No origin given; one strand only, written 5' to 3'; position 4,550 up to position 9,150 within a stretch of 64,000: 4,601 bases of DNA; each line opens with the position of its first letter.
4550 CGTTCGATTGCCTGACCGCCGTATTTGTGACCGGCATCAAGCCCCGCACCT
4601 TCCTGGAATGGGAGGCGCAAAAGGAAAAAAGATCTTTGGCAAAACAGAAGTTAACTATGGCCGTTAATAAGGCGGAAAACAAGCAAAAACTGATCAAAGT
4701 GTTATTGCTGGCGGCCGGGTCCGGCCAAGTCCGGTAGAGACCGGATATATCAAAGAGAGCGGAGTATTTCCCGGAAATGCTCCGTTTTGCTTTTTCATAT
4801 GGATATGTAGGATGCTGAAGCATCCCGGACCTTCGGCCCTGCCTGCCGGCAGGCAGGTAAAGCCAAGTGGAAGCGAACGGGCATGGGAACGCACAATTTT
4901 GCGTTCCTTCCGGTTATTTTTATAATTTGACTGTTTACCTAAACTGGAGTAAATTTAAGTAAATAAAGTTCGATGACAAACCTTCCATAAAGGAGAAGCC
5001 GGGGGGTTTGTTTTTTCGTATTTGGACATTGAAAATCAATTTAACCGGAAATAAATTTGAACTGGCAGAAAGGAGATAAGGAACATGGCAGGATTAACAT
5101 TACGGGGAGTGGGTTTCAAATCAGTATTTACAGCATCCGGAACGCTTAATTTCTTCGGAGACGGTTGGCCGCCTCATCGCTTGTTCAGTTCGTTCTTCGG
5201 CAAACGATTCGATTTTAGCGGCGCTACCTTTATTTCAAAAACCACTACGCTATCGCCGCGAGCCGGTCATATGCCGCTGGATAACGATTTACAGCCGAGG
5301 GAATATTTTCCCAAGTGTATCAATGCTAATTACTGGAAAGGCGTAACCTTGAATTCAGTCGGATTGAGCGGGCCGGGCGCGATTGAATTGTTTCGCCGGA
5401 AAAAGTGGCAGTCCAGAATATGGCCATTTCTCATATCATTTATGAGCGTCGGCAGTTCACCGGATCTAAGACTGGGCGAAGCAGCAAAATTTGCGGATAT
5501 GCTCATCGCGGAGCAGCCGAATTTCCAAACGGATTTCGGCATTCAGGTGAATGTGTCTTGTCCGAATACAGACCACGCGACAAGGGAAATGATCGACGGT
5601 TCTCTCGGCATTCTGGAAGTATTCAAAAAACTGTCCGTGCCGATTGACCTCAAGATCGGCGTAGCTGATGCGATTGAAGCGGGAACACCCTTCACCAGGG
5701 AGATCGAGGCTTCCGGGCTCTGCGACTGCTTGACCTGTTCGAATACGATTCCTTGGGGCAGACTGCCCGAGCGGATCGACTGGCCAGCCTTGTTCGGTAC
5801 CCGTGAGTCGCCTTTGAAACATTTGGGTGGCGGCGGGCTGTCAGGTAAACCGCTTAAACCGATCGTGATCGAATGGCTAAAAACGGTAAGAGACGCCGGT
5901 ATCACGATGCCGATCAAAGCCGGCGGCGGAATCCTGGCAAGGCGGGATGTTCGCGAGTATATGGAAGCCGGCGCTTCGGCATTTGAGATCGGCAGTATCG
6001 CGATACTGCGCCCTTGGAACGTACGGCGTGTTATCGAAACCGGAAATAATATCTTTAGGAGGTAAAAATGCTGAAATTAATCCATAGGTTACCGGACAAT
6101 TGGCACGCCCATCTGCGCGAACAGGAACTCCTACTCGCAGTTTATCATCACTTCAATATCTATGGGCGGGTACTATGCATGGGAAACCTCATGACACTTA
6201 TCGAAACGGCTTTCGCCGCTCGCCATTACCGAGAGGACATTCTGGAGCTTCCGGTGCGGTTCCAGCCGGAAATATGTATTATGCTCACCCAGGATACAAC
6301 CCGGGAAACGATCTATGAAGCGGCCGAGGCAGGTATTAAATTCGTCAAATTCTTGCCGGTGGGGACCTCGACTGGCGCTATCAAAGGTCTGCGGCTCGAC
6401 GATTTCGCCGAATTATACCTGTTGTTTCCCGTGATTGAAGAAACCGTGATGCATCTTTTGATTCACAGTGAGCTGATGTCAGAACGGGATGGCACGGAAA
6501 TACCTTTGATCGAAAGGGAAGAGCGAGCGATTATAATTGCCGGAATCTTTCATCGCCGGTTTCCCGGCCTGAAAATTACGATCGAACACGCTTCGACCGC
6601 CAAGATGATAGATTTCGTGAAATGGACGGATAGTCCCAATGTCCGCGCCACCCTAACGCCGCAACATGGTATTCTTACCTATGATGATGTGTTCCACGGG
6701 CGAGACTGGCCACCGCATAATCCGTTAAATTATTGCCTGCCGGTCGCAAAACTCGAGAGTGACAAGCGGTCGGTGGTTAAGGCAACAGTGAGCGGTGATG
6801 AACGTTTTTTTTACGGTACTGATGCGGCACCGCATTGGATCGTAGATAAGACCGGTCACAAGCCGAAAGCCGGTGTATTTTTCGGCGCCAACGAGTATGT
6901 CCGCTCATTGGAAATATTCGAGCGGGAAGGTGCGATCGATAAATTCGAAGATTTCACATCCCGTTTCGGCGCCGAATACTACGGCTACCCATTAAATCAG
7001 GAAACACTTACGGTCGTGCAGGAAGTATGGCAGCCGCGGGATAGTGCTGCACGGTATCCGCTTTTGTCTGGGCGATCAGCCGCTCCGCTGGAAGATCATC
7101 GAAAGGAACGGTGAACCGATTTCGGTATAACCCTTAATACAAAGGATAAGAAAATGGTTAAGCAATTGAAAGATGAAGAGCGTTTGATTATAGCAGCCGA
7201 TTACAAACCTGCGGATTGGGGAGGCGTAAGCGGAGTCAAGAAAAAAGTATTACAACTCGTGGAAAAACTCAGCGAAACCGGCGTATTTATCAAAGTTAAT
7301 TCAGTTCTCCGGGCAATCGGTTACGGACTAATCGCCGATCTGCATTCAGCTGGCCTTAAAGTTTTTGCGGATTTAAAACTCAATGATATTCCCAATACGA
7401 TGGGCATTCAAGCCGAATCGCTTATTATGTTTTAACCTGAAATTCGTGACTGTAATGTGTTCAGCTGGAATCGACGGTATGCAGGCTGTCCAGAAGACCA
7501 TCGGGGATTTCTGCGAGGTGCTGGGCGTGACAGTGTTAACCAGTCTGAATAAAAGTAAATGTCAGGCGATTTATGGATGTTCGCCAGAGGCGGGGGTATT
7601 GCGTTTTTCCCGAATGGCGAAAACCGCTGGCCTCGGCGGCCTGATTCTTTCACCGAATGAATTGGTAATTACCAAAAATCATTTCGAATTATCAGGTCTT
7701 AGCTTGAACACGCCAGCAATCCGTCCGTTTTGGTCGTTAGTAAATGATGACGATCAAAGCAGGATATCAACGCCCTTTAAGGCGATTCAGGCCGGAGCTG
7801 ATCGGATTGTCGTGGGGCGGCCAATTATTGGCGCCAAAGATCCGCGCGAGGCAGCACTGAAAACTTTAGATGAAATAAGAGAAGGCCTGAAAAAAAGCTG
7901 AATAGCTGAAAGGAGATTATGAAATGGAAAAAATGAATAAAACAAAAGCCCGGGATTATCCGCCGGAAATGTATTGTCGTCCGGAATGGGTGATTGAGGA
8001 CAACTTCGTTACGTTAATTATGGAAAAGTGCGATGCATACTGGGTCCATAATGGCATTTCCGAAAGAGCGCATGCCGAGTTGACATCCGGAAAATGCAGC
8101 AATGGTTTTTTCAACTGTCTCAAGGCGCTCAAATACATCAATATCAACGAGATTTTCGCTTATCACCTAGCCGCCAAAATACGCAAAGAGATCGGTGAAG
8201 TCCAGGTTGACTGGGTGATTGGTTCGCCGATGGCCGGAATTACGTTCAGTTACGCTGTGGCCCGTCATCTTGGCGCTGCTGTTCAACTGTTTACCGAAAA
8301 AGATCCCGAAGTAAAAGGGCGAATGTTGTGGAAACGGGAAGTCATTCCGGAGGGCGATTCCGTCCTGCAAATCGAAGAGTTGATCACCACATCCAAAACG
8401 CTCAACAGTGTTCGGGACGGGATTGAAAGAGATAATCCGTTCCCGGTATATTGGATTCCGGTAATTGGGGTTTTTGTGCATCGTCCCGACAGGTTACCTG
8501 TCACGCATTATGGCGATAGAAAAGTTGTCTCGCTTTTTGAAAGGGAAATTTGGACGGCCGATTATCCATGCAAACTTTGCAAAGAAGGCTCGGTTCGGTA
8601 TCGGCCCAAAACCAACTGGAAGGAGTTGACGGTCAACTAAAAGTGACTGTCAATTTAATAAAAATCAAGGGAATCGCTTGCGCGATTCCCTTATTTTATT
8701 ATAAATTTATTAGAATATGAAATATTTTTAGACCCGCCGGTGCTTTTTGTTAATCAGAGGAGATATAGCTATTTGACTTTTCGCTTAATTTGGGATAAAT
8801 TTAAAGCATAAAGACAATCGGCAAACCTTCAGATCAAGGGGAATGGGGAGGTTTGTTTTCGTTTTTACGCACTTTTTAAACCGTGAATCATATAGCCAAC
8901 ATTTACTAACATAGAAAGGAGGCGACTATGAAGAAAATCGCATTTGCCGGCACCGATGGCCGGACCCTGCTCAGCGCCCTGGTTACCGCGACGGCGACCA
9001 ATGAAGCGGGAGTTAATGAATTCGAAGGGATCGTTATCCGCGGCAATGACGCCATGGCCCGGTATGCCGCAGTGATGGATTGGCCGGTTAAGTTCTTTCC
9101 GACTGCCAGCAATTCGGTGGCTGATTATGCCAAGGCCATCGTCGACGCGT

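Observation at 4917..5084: Conserved promoter plus hairpin/U-tract leader upstream of the pyr cluster (copy A), shared only with the PurD-like gene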

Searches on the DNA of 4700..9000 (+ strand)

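Call 7: search_rna_families(source=window, start=4700, end=9000, threshold=evalue, max_evalue=10, show_alignments=3)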
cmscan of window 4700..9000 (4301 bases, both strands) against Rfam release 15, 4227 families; matches with E-value up to 10: 10.
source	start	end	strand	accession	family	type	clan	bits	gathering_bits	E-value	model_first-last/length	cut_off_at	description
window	8608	8709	+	RF02621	BSnc120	Gene; sRNA;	-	23.9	114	0.035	1-88/88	no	Brucella sRNA 120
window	8626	8734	+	RF02842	RefA1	Gene; sRNA;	-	23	94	0.064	20-120/222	no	Enterococcus sRNA A1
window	8653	8751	-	RF00558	L20_leader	Cis-reg; leader;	-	22.8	58.7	0.3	1-127/127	no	Ribosomal protein L20 leader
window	4912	5016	+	RF01859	Phe_leader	Cis-reg; leader;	-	19.6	55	8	1-125/125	no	Phenylalanine leader peptide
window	8757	8861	+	RF01859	Phe_leader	Cis-reg; leader;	-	19.5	55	8.4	1-125/125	no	Phenylalanine leader peptide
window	7879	7926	+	RF01306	sR52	Gene; snRNA; snoRNA; CD-box;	-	19.1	50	0.96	1-60/60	no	Small nucleolar RNA sR52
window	5225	5293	-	RF01076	RF_site2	Cis-reg; frameshift_element;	-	19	70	8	1-72/72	no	Polymerase ribosomal frameshift site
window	4796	4840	+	RF01687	Acido-Lenti-1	Gene; sRNA;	-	17.4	37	1.3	1-46/46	no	Acido-Lenti-1 RNA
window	4827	4960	+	RF02143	HYMAI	Gene; lncRNA;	-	16.1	80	5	127-241/241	no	Hydatidiform mole associated and imprinted conserved region 1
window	8616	8699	+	RF02377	SurA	Gene; sRNA;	-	12.1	100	6.4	1-279/279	no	SurA sRNA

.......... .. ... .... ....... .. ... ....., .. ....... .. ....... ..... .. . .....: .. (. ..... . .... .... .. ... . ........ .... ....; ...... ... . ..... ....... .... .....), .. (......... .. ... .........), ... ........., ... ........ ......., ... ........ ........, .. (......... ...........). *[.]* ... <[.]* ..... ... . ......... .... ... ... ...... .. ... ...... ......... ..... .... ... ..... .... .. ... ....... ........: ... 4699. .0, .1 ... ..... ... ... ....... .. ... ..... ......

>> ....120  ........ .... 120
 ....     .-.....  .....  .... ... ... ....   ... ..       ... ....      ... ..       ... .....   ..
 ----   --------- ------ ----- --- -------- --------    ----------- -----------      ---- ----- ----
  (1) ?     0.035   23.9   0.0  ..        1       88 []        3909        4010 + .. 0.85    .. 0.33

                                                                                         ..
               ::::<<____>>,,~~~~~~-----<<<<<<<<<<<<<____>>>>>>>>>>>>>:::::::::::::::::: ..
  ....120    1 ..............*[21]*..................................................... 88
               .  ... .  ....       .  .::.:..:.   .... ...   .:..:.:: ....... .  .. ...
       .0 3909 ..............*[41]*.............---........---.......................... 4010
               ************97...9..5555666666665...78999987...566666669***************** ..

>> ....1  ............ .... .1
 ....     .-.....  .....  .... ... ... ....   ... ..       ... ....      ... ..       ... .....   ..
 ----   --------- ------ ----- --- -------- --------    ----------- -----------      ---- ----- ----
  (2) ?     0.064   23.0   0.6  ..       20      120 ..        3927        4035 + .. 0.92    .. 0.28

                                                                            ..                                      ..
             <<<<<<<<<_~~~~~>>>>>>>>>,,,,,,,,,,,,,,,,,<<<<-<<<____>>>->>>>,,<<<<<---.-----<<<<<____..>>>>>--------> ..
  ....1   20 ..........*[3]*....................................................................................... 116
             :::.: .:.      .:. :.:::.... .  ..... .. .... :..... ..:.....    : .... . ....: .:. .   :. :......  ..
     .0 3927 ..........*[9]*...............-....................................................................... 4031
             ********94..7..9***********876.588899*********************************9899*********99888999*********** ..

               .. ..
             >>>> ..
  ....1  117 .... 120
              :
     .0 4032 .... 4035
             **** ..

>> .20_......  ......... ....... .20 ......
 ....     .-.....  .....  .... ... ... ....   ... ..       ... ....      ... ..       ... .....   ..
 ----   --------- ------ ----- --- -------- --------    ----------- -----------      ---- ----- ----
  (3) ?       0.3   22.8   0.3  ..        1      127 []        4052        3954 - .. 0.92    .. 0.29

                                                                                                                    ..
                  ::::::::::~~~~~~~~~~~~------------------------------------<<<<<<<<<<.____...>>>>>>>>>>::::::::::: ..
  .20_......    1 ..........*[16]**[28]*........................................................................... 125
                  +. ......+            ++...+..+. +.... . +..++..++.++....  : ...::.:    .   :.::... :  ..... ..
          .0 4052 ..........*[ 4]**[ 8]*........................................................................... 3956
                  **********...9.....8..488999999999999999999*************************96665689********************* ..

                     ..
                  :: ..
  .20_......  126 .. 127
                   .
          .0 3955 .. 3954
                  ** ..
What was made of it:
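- On Leader-peptide attenuation (pyrBI, pheA type): The Rfam Phe_leader hits have E of about 8 (call 7).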

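Call 35: build_rna_model(alignment_id=A6, structure=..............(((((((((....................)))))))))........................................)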
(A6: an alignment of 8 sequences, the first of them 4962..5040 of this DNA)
Model R1 built from alignment A6 (8 sequences, 92 columns); structure: as given.
model positions 74; base pairs 9; branch points 0; effective number of sequences 6.05; information 0.763 bits per position. Calibrated on 0.2 Mb of random sequence (short: E-values are rough).
structure used (alignment columns):
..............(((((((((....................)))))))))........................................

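Call 36: search_with_rna_model(model_id=R1, sources=[window, L001, L002, L003, L004, L005, L006, L007, L008, L009, L010, L011, L012, L013, L014, L015, L016, L017, L018, L019, L020, L021, L022, L023, L024, L025, L026, L027, L028, L029, L030, L031, L032, L033, L034, L035, L036, L037, L038, L039, L040, L041, L042, L043, L044, L045, L046, L047, L048, L049, L050, L051, L052, L053, L054, L055, L056, L057, L058, L059, L060, L061, L062, L063, L064, L065, L066, L067, L068, L069, L070, L071, L072, L073, L074, L075, L076, L077, L078, L079, L080, L081, L082, L083, L084, L085, L086, L087, L088, L089, L090, L091, L092, L093, L094, L095, L096, L097, L098, L099], max_evalue=1)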
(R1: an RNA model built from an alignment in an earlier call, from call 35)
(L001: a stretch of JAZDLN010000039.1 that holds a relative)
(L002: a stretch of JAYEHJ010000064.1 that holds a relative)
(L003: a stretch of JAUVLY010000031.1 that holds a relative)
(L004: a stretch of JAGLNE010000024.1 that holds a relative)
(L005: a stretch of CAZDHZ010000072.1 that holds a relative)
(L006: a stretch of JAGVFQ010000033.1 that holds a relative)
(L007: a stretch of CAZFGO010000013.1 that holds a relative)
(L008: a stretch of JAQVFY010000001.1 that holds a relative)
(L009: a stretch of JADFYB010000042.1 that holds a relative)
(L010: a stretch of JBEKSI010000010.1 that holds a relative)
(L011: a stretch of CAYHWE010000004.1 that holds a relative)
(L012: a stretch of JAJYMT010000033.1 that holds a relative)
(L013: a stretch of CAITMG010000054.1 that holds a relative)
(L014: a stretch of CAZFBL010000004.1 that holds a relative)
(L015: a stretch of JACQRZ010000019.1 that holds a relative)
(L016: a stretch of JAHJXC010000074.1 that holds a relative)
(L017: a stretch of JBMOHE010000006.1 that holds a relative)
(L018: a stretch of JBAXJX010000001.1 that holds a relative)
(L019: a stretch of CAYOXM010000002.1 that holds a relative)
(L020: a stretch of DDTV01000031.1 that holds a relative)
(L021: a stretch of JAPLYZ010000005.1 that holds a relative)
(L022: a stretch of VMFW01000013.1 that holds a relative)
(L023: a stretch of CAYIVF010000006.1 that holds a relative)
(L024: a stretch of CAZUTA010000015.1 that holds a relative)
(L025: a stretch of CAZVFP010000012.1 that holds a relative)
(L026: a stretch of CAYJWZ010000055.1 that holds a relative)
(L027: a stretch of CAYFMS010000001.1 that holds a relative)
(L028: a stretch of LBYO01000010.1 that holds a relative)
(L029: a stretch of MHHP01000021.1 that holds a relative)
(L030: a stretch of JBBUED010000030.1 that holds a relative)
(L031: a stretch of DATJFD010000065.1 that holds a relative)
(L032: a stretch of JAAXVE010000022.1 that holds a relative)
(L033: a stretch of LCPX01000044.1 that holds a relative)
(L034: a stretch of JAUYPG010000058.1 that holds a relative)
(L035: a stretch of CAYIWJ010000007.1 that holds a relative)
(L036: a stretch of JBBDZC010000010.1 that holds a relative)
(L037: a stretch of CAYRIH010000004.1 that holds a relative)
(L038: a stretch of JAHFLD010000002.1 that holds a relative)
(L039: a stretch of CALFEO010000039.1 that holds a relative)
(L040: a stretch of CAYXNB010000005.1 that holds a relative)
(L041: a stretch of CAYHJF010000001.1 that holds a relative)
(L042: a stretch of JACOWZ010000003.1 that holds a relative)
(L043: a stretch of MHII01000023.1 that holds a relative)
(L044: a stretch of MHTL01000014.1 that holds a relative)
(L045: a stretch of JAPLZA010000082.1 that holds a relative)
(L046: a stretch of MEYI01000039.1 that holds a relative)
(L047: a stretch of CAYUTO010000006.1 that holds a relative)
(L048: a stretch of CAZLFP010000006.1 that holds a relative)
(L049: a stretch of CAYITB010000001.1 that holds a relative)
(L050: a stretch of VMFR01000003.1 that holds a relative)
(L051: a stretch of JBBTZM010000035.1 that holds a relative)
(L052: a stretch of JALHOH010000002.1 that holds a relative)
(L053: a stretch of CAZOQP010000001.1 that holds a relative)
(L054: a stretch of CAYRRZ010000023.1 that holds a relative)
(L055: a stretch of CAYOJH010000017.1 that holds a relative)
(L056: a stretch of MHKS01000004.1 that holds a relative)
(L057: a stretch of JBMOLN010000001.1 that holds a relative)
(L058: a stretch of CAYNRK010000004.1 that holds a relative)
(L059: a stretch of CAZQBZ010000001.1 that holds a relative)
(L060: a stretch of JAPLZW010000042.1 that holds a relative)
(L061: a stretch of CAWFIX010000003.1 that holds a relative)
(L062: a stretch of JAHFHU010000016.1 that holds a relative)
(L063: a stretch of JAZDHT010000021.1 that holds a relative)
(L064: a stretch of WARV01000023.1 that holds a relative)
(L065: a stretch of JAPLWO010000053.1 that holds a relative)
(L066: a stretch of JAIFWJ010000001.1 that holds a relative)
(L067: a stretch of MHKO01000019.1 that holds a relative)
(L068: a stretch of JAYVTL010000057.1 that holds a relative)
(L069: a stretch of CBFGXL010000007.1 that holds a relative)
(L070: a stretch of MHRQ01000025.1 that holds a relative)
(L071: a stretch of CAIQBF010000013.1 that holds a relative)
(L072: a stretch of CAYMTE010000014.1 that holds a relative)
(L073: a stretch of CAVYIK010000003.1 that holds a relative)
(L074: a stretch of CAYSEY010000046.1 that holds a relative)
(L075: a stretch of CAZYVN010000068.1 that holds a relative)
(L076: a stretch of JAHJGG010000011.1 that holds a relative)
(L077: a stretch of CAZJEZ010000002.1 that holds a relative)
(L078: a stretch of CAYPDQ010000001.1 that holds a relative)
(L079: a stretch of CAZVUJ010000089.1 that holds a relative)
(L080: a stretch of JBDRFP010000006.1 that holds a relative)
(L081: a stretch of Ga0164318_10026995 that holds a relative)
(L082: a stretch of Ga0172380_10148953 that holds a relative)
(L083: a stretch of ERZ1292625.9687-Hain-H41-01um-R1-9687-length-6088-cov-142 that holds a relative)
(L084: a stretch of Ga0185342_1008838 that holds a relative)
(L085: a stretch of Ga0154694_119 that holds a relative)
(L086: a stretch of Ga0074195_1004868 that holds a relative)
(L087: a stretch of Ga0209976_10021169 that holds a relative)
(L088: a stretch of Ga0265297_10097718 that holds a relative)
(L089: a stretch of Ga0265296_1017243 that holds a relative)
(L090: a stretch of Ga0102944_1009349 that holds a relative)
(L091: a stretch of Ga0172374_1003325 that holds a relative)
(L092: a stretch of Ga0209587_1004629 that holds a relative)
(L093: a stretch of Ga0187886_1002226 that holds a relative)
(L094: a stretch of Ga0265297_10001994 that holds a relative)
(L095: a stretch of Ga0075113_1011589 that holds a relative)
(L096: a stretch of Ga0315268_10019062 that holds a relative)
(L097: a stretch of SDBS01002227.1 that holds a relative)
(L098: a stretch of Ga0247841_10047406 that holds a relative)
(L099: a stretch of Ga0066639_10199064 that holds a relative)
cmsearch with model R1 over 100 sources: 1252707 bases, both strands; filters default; matches with E-value up to 1: 14.
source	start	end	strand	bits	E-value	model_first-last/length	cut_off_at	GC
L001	7914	7985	+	74.3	2.7e-14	1-74/74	no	0.33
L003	1046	1119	+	72.3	8.7e-14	1-74/74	no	0.35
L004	658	731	+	71.7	1.2e-13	1-74/74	no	0.36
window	4963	5041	+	69.7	3.8e-13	1-74/74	no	0.37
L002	1258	1337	+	68.4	8.2e-13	1-74/74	no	0.28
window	21762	21832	+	65.9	3.6e-12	1-74/74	no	0.31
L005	2822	2896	+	58.7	2.3e-10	1-74/74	no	0.29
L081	212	286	+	58.7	2.3e-10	1-74/74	no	0.29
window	8808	8886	+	58.6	2.5e-10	1-74/74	no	0.41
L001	13737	13807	+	24.4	0.12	1-74/74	no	0.35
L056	12617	12687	-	24.3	0.12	1-74/74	no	0.28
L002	1236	1314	-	22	0.45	1-74/74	no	0.28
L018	6304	6356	-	21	0.85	1-74/74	no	0.25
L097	1944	2016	-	20.9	0.88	1-74/74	no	0.26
